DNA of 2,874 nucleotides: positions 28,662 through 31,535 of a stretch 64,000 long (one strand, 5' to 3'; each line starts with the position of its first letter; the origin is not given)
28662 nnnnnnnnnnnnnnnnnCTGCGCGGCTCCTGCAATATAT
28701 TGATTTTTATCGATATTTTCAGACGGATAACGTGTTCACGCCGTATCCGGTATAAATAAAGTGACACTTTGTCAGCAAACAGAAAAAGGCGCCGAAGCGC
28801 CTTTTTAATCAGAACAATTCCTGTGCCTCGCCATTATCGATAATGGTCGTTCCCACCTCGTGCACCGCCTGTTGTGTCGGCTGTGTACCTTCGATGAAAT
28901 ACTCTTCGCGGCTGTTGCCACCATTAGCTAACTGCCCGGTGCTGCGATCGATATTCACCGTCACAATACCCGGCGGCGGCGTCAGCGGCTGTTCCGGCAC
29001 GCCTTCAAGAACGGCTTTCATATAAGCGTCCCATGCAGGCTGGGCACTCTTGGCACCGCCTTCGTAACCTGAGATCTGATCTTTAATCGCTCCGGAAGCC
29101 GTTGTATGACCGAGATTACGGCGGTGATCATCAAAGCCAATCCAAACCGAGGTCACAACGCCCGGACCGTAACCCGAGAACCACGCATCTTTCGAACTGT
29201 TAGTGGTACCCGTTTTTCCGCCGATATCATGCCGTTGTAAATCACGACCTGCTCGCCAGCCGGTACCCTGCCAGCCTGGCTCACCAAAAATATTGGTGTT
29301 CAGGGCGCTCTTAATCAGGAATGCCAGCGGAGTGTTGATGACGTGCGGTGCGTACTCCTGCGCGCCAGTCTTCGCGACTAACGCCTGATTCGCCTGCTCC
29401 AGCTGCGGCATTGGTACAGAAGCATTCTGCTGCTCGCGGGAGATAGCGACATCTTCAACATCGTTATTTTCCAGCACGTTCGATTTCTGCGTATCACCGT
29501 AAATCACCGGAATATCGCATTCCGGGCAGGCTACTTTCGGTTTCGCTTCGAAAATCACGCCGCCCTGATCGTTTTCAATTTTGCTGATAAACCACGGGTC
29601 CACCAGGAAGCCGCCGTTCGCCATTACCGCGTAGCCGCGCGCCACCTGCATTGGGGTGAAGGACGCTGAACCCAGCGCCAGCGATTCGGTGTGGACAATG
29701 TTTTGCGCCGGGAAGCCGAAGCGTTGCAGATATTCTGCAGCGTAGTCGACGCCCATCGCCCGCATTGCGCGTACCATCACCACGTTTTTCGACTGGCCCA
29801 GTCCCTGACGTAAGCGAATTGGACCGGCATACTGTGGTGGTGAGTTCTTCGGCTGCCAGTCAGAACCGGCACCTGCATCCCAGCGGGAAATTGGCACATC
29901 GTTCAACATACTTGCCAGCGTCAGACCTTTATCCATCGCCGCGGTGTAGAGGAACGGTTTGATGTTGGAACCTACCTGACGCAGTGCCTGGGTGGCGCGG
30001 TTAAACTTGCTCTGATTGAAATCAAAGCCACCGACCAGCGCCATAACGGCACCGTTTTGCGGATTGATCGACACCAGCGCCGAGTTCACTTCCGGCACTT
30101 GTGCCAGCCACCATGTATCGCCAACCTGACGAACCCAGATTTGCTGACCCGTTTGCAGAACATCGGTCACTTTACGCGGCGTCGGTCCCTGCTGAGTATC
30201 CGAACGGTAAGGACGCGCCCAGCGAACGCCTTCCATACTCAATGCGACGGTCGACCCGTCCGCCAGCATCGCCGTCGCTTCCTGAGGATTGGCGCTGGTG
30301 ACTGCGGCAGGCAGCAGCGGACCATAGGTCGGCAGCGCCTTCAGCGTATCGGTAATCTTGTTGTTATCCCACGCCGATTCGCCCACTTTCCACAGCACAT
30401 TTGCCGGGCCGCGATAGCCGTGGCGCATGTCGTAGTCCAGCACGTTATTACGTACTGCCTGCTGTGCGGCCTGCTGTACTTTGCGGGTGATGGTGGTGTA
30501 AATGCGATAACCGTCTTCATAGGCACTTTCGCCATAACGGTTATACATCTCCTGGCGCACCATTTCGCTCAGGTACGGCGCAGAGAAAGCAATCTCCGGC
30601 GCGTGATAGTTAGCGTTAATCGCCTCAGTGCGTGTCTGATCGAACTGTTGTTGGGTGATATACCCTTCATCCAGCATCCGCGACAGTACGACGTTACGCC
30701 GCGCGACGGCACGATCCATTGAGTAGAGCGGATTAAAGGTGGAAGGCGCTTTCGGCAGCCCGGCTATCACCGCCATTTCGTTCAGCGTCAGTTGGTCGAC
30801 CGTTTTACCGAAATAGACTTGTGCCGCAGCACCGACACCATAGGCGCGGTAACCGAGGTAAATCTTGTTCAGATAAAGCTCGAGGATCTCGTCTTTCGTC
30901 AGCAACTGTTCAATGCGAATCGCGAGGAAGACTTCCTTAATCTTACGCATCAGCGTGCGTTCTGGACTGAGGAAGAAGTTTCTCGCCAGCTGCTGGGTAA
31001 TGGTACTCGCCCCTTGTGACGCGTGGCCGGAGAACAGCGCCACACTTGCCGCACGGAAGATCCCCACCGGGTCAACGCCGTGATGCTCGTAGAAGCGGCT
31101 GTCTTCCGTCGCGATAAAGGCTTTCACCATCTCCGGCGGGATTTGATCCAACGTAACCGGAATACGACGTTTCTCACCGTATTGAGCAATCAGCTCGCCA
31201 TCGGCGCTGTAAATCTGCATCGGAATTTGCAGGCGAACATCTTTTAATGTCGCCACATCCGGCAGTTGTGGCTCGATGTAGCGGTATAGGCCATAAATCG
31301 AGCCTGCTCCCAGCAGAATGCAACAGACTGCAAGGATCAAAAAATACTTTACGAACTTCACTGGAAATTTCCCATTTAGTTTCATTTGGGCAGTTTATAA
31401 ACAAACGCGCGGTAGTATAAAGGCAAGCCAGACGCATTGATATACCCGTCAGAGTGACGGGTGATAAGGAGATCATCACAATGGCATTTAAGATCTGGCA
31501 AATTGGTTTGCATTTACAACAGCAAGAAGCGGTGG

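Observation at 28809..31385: Non-ATG initiation codons at mrcA and yhfG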

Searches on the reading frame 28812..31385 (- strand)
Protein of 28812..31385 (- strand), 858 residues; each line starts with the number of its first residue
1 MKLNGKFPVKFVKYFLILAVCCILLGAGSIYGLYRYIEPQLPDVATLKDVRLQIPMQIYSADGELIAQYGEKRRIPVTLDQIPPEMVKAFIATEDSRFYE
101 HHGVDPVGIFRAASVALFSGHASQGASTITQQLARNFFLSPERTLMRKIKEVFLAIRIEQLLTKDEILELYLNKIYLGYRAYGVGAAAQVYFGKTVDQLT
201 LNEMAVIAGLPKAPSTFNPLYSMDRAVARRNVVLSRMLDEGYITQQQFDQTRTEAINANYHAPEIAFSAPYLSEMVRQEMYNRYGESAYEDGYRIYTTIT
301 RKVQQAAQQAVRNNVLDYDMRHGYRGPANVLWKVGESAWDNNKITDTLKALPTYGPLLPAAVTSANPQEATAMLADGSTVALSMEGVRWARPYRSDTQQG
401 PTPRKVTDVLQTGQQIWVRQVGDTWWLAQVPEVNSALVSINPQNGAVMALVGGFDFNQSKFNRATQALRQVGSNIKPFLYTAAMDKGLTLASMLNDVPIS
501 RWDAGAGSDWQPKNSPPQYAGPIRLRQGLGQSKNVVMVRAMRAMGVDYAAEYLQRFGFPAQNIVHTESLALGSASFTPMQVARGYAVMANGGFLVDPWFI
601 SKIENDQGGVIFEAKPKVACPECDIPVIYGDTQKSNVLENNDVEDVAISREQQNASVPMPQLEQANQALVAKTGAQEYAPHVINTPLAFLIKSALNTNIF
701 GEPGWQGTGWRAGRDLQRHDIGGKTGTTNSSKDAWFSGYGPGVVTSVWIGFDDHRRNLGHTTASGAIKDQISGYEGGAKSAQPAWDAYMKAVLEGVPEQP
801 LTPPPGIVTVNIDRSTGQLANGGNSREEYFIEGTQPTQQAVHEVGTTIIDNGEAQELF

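Call 46: list_cluster_members(proteins=[window:28812-31385:-, window:28812-31361:-, window:57404-57568:+])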
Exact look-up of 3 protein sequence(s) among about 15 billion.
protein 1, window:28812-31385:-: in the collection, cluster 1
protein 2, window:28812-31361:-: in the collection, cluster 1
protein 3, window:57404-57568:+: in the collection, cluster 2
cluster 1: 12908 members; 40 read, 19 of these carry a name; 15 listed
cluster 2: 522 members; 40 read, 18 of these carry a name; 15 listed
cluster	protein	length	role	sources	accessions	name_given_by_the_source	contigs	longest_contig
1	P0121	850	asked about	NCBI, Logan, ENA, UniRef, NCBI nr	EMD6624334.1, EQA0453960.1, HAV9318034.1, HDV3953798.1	TPA: peptidoglycan glycosyltransferase/peptidoglycan DD-transpeptidase MrcA [Escherichia ... | Penicillin-binding protein 1A n=1 Tax=Escherichia coli TaxID=562 RepID=A0AAW7VFM9_ECOLX | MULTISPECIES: peptidoglycan glycosyltransferase/peptidoglycan DD-transpeptidase MrcA ...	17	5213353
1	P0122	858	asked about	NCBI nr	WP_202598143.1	peptidoglycan glycosyltransferase/peptidoglycan DD-transpeptidase MrcA [Escherichia coli]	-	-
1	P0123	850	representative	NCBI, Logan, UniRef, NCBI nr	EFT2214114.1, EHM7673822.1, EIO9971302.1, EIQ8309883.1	peptidoglycan glycosyltransferase/peptidoglycan DD-transpeptidase MrcA [Salmonella ... | peptidoglycan glycosyltransferase/peptidoglycan DD-transpeptidase MrcA n=1 Tax=Salmonella ...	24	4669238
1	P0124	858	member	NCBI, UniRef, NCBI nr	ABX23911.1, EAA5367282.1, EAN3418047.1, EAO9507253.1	peptidoglycan glycosyltransferase/peptidoglycan DD-transpeptidase MrcA [Salmonella ... | Penicillin-binding protein 1A n=4 Tax=Salmonella enterica TaxID=28901 RepID=A9MMD2_SALAR | hypothetical protein SARI_04122 [Salmonella enterica subsp. arizonae serovar 62:z4,z23:-]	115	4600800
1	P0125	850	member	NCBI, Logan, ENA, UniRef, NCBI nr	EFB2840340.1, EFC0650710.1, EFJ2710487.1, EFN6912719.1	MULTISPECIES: peptidoglycan glycosyltransferase/peptidoglycan DD-transpeptidase MrcA ... | peptidoglycan glycosyltransferase/peptidoglycan DD-transpeptidase MrcA n=1 ...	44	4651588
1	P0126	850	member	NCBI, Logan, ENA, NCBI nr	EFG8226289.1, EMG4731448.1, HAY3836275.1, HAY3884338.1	TPA: peptidoglycan glycosyltransferase/peptidoglycan DD-transpeptidase MrcA [Escherichia ... | peptidoglycan glycosyltransferase/peptidoglycan DD-transpeptidase MrcA [Escherichia coli]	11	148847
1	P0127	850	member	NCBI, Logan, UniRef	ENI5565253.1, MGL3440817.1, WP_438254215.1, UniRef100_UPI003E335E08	peptidoglycan glycosyltransferase/peptidoglycan DD-transpeptidase MrcA [Salmonella ... | peptidoglycan glycosyltransferase/peptidoglycan DD-transpeptidase MrcA n=1 Tax=Salmonella ...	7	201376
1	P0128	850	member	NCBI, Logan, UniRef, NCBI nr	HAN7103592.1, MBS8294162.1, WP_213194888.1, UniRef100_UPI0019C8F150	peptidoglycan glycosyltransferase/peptidoglycan DD-transpeptidase MrcA [Escherichia coli] | peptidoglycan glycosyltransferase/peptidoglycan DD-transpeptidase MrcA n=1 ...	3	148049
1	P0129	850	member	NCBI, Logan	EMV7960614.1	peptidoglycan glycosyltransferase/peptidoglycan DD-transpeptidase MrcA [Escherichia coli]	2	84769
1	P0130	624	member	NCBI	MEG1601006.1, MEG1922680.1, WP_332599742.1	MAG: peptidoglycan glycosyltransferase/peptidoglycan DD-transpeptidase MrcA, partial ...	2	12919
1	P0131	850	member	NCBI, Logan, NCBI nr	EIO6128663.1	peptidoglycan glycosyltransferase/peptidoglycan DD-transpeptidase MrcA [Salmonella ...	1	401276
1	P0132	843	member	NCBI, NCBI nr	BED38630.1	penicillin-binding protein 1A [Escherichia coli]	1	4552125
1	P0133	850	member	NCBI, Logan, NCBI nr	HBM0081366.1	TPA: peptidoglycan glycosyltransferase/peptidoglycan DD-transpeptidase MrcA [Salmonella ... | peptidoglycan glycosyltransferase/peptidoglycan DD-transpeptidase MrcA [Salmonella ...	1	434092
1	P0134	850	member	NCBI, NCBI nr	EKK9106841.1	peptidoglycan glycosyltransferase/peptidoglycan DD-transpeptidase MrcA [Salmonella ...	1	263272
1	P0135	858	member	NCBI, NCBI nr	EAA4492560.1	carboxypeptidase/penicillin-binding protein 1A [Salmonella enterica subsp. enterica] | carboxypeptidase/penicillin-binding protein 1A [Salmonella enterica subsp. enterica ...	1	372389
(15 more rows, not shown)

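Call 58: search_protein_families(library=pfam, proteins=[window:28812-31361:-])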
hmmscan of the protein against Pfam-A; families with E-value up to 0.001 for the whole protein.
window:28812-31361:- (850 aa): 3 families
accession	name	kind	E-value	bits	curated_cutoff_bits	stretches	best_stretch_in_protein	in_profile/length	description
PF00912.28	Transgly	-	7e-67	224.7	27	1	55-229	2-177/178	Transglycosylase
PF17092.11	PCB_OB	-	1.2e-33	116.7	27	1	316-425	1-111/111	Penicillin-binding protein OB-like domain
PF00905.27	Transpeptidase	-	3.6e-25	89.2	22.1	1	429-633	3-201/299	Penicillin binding protein transpeptidase domain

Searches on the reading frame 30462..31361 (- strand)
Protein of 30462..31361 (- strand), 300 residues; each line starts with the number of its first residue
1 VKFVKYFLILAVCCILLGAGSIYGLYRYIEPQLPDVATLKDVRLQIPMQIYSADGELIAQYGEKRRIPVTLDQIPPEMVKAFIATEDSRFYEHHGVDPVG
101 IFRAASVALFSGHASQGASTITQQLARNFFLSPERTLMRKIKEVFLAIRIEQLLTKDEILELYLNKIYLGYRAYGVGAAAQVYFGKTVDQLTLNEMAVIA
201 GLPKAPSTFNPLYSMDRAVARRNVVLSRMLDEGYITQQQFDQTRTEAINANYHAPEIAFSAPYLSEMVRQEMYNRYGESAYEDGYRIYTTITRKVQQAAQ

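Call 8: find_related_loci(query=window:30462-31361:-, collection=genome_contigs, flank=1200)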
Query window:30462-31361:- (300 aa) in genome_contigs; peptide patterns used: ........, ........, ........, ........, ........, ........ (x = any residue, [..] = any of these).
600 stretches matched a pattern (row limit reached: there are more); 562 encode a relative of the query (tblastn E <= 1e-3); the best 80 are kept; 80 distinct loci.
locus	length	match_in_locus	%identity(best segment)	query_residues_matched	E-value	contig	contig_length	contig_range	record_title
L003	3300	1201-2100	98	1-300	0e+0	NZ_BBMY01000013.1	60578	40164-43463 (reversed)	Escherichia albertii NBRC 107761 = DSM 17582 strain NBRC 107761, whole genome shotgun sequence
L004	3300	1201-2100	98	1-300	0e+0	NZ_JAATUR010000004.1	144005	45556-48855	Escherichia coli strain SCPM-O-B-8794 4length=144005, whole genome shotgun sequence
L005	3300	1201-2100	98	1-300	0e+0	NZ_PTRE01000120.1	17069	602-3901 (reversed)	Escherichia sp. MOD1-EC7003 MOD1-EC7003_120_length_17069_cov_123, whole genome shotgun sequence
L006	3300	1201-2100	98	1-300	0e+0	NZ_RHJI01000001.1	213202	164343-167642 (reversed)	Escherichia sp. E1V33 1V33_1_consensus, whole genome shotgun sequence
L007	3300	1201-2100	94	1-300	0e+0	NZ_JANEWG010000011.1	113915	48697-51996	Citrobacter sp. Awk 4 510132-22-11, whole genome shotgun sequence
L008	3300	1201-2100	94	1-300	0e+0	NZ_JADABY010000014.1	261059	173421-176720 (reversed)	Citrobacter sp. Res13-Sevr-PEB04-36 seq_tig14, whole genome shotgun sequence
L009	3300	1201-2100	94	1-300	0e+0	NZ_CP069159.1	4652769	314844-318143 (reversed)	Citrobacter sp. R56 chromosome, complete genome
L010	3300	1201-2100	94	1-300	0e+0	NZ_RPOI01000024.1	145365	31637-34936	Citrobacter youngae strain CCUG 30791 citrobacter_youngae_CCUG30791T_0000024, whole genome shotgun sequence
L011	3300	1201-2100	94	1-300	0e+0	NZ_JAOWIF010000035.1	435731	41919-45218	Citrobacter sp. Cu233 228, whole genome shotgun sequence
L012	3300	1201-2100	93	1-300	0e+0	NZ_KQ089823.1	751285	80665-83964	Citrobacter sp. MGH106 aetzL-supercont1.2, whole genome shotgun sequence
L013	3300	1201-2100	94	1-300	0e+0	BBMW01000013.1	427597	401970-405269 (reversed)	Citrobacter werkmanii NBRC 105721 DNA, contig: CIWKM13, whole genome shotgun sequence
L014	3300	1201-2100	93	1-300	0e+0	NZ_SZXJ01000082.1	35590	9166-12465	Citrobacter sp. wls619 contig55, whole genome shotgun sequence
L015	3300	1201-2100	94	1-300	0e+0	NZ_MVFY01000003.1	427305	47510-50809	Citrobacter portucalensis strain A60 A60_S7_L001_NODE_3_length_427305_cov_22.1798, whole genome shotgun sequence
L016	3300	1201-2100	93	1-300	0e+0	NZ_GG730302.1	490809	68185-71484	Citrobacter youngae ATCC 29220 Scfld3, whole genome shotgun sequence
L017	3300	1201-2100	91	1-300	0e+0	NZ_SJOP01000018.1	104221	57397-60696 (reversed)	Kosakonia quasisacchari strain WCHEs120001 18, whole genome shotgun sequence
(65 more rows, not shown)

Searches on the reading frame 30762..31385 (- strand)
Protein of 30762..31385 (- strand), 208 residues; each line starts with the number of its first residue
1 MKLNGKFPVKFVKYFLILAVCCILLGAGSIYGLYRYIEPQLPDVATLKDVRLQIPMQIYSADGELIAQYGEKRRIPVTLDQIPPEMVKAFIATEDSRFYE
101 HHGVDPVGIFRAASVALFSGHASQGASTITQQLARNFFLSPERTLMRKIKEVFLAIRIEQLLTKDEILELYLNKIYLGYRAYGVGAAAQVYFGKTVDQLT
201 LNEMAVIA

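Call 29: find_homologous_proteins(query=window:30762-31385:-, max_evalue=1e-10)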
Query window:30762-31385:- (208 aa): 2744 proteins with E <= 1e-10 among 3063 candidates; the best 120 are listed.
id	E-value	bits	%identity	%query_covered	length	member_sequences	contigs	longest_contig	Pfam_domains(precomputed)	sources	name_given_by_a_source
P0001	1.1e-124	431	100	96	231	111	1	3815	PF00912.29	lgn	-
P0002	1.6e-124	431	100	96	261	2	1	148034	PF00912.29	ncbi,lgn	-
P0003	1.6e-124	431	100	96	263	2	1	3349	PF00912.29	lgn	-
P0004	1.6e-124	431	100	96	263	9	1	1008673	PF00912.29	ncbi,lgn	-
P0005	1.7e-124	431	100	96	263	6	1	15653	PF00912.29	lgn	-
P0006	3.2e-124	430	100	96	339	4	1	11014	PF00912.29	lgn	-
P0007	2.2e-123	427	99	96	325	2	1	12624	PF00912.29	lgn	-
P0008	1.5e-121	421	99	94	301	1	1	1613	PF00912.29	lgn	-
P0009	1.8e-121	421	99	94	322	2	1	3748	PF00912.29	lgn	-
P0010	1.3e-120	418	94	97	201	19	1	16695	PF00912.29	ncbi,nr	ncbi:peptidoglycan glycosyltransferase/peptidoglycan DD-transpeptidase MrcA, partial [Salmonella ent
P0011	1.3e-119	415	96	96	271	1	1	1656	PF00912.29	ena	-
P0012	1.7e-119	414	96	96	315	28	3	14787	PF00912.29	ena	-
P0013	3.4e-119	414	96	96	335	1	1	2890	PF00912.29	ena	-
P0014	3.8e-119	413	95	96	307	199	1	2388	PF00912.29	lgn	-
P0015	4.0e-119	413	95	96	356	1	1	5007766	PF00912.29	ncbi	-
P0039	1.0e-102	360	79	96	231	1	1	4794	PF00912.29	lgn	-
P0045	5.1e-97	341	76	96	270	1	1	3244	PF00912.29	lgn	-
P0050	1.7e-92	326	74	96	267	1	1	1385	PF00912.29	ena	-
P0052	3.1e-92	326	77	96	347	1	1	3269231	PF00912.29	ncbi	-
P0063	1.1e-85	304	68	96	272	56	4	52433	PF00912.29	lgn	-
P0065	1.3e-84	301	67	96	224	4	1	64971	PF00912.29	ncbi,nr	ncbi:Penicillin-binding protein 1A [Vibrio vulnificus]|nr:Penicillin-binding protein 1A [Vibrio vuln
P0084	3.6e-76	273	62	96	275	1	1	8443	PF00912.29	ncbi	ncbi:MAG: transglycosylase domain-containing protein, partial [Shewanella sp.]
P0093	4.8e-73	263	60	96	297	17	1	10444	PF00912.29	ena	-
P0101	5.7e-72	259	59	96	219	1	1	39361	PF00912.29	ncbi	ncbi:transglycosylase domain-containing protein, partial [Pseudoalteromonas sp. PS5]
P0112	2.6e-71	257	63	92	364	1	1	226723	PF00912.29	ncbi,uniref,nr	ncbi:transglycosylase [Haemophilus pittmaniae HK 85]|uniref:peptidoglycan glycosyltransferase n=1 Ta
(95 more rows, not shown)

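Call 33: find_encoding_contigs(protein=P0045, flank=400, max_places=1)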
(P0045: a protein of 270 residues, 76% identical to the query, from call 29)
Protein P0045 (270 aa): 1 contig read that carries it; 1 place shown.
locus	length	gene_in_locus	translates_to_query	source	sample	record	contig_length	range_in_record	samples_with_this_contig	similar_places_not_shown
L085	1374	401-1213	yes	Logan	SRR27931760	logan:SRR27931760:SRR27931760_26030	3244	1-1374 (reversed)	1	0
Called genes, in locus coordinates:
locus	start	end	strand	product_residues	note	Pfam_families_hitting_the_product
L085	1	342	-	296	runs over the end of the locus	PF11104:PilM_2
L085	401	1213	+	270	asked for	PF00912:Transgly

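Call 34: find_encoding_contigs(protein=P0052, flank=400, max_places=1)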
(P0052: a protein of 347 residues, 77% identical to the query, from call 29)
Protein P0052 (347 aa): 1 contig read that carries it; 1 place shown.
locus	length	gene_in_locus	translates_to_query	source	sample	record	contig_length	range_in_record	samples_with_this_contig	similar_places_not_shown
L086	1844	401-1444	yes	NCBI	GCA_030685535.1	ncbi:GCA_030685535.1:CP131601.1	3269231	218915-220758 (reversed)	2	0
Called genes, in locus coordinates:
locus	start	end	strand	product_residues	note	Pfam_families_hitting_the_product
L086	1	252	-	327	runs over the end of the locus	PF11104:PilM_2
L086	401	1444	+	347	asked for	PF00912:Transgly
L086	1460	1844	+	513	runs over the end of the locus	PF17092:PCB_OB, PF00905:Transpeptidase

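Call 35: find_encoding_contigs(protein=P0065, flank=400, max_places=1)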
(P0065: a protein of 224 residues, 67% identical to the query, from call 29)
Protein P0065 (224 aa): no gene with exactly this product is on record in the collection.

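Call 36: find_encoding_contigs(protein=P0112, flank=400, max_places=1)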
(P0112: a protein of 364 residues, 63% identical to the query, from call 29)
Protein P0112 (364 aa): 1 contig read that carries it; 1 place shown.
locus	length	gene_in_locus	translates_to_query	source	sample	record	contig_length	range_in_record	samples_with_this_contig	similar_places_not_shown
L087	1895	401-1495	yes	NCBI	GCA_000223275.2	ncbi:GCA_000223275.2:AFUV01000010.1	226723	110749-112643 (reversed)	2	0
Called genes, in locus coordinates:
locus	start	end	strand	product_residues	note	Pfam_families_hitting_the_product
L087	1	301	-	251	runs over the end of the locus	PF11104:PilM_2 (weak)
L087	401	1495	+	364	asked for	PF00912:Transgly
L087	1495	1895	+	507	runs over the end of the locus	PF17092:PCB_OB (weak), PF00905:Transpeptidase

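Call 37: find_encoding_contigs(protein=P0084, flank=400, max_places=1)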
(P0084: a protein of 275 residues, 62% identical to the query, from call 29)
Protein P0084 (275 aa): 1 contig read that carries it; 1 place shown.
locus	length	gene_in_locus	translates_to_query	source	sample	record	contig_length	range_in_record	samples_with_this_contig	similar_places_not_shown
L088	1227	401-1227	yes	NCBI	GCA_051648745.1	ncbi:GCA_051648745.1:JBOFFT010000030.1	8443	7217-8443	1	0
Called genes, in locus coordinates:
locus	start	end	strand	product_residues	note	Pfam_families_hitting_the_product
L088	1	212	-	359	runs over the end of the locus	PF06723:MreB_Mbl (faint), PF11104:PilM_2, PF14450:FtsA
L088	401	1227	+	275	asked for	PF00912:Transgly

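Call 52: find_encoding_contigs(protein=P0039, flank=300, max_places=1)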
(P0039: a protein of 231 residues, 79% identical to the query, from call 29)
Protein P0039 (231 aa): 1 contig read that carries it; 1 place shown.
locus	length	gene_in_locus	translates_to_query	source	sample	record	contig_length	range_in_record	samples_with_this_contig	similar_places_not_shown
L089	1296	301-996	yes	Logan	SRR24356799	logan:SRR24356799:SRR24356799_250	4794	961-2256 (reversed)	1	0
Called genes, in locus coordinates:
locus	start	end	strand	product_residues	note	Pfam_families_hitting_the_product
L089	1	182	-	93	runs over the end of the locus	-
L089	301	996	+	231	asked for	PF00912:Transgly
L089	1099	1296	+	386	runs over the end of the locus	?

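Call 53: find_encoding_contigs(protein=P0050, flank=300, max_places=1)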
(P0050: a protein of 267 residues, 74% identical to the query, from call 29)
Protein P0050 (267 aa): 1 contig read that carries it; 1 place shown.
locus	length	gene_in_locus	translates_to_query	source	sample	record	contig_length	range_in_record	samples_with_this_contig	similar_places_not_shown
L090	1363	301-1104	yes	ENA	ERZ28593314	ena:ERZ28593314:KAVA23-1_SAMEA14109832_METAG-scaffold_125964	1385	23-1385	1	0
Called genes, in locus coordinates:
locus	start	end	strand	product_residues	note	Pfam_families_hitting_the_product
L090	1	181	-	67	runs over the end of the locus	?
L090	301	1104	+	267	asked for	PF00912:Transgly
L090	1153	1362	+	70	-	?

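Call 54: find_encoding_contigs(protein=P0063, flank=300, max_places=1)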
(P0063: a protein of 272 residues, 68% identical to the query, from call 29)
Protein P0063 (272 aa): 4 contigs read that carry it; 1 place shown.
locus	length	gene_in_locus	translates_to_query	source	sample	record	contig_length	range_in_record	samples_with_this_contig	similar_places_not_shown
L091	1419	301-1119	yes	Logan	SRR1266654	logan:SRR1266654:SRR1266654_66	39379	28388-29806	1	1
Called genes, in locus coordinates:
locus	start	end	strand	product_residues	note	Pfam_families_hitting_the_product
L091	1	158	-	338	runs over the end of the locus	PF11104:PilM_2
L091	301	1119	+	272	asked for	PF00912:Transgly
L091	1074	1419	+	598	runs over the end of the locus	PF17092:PCB_OB, PF00905:Transpeptidase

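Call 55: find_encoding_contigs(protein=P0093, flank=300, max_places=1)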
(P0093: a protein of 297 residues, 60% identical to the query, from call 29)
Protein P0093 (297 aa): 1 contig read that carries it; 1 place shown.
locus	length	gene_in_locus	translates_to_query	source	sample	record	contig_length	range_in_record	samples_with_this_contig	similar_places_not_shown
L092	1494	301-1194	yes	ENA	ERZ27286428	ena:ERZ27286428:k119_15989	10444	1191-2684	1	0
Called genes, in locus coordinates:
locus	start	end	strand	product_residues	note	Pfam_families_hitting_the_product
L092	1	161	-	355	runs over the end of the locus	PF11104:PilM_2, PF14450:FtsA (faint)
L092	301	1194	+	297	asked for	PF00912:Transgly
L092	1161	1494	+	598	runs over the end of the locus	PF17092:PCB_OB, PF00905:Transpeptidase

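Call 56: find_encoding_contigs(protein=P0101, flank=300, max_places=1)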
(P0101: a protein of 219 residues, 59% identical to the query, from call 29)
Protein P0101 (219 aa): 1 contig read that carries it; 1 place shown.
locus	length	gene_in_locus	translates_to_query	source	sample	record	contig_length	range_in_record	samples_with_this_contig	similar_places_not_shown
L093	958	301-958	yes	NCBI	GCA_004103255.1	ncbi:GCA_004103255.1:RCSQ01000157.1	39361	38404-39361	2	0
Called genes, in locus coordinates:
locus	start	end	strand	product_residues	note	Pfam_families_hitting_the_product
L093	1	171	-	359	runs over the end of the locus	PF06723:MreB_Mbl (faint), PF11104:PilM_2, PF14450:FtsA (weak)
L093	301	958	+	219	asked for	PF00912:Transgly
